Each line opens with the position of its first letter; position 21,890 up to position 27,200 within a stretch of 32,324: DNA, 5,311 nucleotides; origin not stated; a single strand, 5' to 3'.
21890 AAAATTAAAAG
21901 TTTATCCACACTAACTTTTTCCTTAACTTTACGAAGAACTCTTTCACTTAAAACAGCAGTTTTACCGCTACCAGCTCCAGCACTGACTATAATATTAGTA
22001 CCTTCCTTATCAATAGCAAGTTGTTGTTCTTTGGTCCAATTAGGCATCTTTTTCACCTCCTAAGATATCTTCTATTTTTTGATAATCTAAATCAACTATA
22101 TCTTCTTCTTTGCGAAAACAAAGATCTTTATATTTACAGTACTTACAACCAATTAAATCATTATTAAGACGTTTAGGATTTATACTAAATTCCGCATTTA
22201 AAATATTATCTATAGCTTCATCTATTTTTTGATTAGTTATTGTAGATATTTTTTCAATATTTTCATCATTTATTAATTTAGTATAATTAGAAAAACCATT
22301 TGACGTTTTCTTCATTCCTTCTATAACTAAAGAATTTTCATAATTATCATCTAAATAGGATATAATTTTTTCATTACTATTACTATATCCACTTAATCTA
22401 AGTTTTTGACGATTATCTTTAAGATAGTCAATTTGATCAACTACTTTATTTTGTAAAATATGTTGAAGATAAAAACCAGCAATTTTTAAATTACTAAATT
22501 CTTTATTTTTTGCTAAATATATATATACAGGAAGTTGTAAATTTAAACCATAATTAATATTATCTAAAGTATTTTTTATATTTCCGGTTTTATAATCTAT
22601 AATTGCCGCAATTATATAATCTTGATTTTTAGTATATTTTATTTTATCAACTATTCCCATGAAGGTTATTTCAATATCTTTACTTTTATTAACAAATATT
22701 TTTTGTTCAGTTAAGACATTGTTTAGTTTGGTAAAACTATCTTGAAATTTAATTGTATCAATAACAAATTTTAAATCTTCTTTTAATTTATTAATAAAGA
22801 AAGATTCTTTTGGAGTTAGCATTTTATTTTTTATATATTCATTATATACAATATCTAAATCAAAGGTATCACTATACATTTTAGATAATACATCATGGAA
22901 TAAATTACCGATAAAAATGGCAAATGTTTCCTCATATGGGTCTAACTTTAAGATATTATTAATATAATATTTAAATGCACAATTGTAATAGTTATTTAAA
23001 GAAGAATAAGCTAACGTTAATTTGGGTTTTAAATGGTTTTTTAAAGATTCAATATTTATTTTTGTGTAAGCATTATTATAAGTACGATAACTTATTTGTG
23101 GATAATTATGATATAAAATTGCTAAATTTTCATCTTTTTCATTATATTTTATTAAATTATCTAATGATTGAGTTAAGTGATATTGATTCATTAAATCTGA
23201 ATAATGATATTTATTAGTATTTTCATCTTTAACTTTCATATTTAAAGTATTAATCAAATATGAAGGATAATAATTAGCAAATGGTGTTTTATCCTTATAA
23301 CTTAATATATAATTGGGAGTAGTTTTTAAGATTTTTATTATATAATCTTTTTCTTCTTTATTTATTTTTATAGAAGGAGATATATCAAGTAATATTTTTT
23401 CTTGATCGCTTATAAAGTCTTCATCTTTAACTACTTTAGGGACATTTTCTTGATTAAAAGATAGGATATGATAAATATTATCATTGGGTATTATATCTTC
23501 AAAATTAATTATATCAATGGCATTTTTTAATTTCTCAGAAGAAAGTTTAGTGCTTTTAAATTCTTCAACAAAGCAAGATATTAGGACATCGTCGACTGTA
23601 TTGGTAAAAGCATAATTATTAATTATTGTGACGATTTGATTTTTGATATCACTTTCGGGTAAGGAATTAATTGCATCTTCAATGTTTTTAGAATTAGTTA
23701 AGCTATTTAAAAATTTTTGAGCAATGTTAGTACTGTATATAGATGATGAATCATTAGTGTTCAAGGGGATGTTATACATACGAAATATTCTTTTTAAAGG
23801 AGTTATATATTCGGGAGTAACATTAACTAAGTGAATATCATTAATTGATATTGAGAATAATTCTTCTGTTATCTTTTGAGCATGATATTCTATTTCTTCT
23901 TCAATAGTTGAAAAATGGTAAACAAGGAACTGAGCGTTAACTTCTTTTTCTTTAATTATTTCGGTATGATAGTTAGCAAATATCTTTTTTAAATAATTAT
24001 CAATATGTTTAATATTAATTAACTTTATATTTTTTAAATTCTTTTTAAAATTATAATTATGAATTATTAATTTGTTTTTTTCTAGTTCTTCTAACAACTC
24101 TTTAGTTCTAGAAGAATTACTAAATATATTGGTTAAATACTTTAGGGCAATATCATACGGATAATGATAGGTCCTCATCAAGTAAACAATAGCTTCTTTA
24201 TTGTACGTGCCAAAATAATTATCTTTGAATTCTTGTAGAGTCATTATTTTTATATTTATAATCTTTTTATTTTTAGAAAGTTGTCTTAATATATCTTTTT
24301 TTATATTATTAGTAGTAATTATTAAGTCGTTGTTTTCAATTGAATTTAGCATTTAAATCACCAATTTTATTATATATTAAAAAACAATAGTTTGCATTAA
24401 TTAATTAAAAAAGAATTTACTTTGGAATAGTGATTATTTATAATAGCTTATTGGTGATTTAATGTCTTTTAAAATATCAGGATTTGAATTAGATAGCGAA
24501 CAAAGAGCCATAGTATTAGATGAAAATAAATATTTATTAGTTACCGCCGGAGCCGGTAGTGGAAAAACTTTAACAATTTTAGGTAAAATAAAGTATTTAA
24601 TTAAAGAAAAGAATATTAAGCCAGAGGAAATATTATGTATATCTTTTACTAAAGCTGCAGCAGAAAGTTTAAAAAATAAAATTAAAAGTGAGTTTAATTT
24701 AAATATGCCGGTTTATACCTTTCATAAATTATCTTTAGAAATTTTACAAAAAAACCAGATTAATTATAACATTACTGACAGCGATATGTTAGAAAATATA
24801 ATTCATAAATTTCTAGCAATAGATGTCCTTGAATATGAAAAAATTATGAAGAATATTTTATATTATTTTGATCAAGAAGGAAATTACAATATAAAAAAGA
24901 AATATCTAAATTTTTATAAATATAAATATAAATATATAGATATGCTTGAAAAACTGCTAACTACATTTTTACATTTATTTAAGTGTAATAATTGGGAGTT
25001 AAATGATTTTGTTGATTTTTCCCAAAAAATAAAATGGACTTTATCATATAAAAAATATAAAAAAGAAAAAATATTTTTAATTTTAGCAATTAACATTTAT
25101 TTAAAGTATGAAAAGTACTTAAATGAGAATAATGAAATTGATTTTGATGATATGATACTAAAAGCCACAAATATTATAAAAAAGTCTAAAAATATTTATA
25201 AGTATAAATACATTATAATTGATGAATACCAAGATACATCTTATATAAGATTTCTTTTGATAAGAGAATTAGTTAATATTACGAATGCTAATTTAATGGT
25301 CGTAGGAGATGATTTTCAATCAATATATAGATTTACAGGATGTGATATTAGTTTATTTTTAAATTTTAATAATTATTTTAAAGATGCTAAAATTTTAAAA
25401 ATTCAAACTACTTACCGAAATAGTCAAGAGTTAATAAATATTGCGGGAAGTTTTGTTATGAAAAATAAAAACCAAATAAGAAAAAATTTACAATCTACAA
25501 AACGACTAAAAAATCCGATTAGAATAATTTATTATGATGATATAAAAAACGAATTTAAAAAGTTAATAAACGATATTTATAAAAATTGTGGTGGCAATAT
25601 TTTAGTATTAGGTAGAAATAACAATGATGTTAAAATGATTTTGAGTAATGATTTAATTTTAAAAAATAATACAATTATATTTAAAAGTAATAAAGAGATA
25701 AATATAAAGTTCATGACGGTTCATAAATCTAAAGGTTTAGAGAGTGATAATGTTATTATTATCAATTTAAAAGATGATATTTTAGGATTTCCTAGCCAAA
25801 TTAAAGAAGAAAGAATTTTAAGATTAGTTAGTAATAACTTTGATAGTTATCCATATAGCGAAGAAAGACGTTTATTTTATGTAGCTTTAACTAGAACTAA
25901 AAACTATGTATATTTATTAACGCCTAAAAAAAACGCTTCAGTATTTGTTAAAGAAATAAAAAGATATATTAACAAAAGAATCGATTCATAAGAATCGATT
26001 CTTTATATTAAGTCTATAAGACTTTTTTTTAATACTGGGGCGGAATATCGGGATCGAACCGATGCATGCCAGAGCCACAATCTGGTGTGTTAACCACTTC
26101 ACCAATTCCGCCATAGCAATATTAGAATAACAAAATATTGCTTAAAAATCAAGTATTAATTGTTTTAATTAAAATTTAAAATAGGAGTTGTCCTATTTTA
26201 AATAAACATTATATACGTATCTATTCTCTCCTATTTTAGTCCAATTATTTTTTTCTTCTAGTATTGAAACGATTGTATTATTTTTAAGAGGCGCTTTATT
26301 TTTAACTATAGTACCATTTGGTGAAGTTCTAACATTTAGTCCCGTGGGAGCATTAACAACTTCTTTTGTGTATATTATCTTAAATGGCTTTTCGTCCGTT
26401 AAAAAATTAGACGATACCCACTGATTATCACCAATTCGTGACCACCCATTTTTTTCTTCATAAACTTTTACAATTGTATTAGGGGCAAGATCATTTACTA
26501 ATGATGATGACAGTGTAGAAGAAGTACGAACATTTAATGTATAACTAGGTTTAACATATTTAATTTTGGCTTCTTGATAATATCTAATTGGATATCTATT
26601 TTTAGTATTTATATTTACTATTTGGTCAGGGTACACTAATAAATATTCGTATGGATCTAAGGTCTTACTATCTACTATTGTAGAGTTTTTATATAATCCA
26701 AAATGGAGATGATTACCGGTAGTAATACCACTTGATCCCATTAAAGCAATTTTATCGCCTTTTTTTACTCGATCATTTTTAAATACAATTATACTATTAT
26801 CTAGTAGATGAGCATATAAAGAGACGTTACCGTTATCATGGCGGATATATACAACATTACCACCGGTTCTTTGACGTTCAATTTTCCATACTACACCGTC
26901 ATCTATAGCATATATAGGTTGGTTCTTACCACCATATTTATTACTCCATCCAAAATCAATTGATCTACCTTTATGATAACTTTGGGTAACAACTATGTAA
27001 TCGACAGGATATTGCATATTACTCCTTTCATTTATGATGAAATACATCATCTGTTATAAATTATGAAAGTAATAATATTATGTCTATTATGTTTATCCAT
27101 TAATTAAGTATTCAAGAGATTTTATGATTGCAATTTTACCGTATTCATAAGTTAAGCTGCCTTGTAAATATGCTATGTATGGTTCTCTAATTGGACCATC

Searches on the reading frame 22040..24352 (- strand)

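Call 8: search_protein_families(library=pfam, proteins=[window:22040-24352:-], max_evalue=0.01)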
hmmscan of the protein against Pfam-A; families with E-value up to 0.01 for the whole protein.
window:22040-24352:- (770 aa): 1 family
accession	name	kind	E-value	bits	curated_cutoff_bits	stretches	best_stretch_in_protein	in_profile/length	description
PF12705.13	PDDEXK_1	-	1.1e-23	85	22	1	447-745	2-246/247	PD-(D/E)XK nuclease superfamily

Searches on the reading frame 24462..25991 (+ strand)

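Call 8: search_protein_families(library=pfam, proteins=[window:24462-25991:+], max_evalue=0.01)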
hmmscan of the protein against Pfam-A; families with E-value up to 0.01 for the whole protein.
window:24462-25991:+ (509 aa): 8 families
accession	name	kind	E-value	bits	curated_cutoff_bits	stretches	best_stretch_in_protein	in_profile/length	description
PF00580.27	UvrD-helicase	-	1.4e-54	186.1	23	1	11-306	2-270/271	UvrD/REP helicase N-terminal domain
PF13245.12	AAA_19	-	3.5e-22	79.5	25.1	1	19-291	8-133/134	AAA domain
PF13361.12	UvrD_C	-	5.4e-18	66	25.6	1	408-486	281-346/350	UvrD-like helicase C-terminal domain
PF01443.25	Viral_helicase1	-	1.2e-10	42.1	21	1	246-486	58-227/228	Viral superfamily 1 RNA helicase core domain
PF13538.12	UvrD_C_2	-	6.3e-10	39.2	27.4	2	461-486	27-52/52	UvrD-like helicase C-terminal domain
PF13604.12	AAA_30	-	9e-07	29.2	27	1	14-75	6-67/191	AAA domain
PF00270.35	DEAD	-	5.4e-05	23.4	26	1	21-85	13-77/167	DEAD/DEAH box helicase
PF04851.21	ResIII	-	0.0041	17.5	22.5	1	20-81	21-80/164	Type III restriction enzyme, res subunit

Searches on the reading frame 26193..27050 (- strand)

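Call 75: search_protein_families(library=pfam, proteins=[window:26193-27050:-], max_evalue=0.001)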
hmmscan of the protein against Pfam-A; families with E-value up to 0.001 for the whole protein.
window:26193-27050:- (285 aa): 3 families
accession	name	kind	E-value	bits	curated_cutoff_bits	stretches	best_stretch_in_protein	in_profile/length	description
PF01551.29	Peptidase_M23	-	5.7e-24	84.6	28.7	1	42-127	12-95/96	Peptidase family M23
PF08239.17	SH3_3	-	3.7e-13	49.9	27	1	171-217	2-53/54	Bacterial SH3 domain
PF06347.19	SH3_4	-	6.6e-06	26.2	24.1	0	172-209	5-42/56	Bacterial SH3 domain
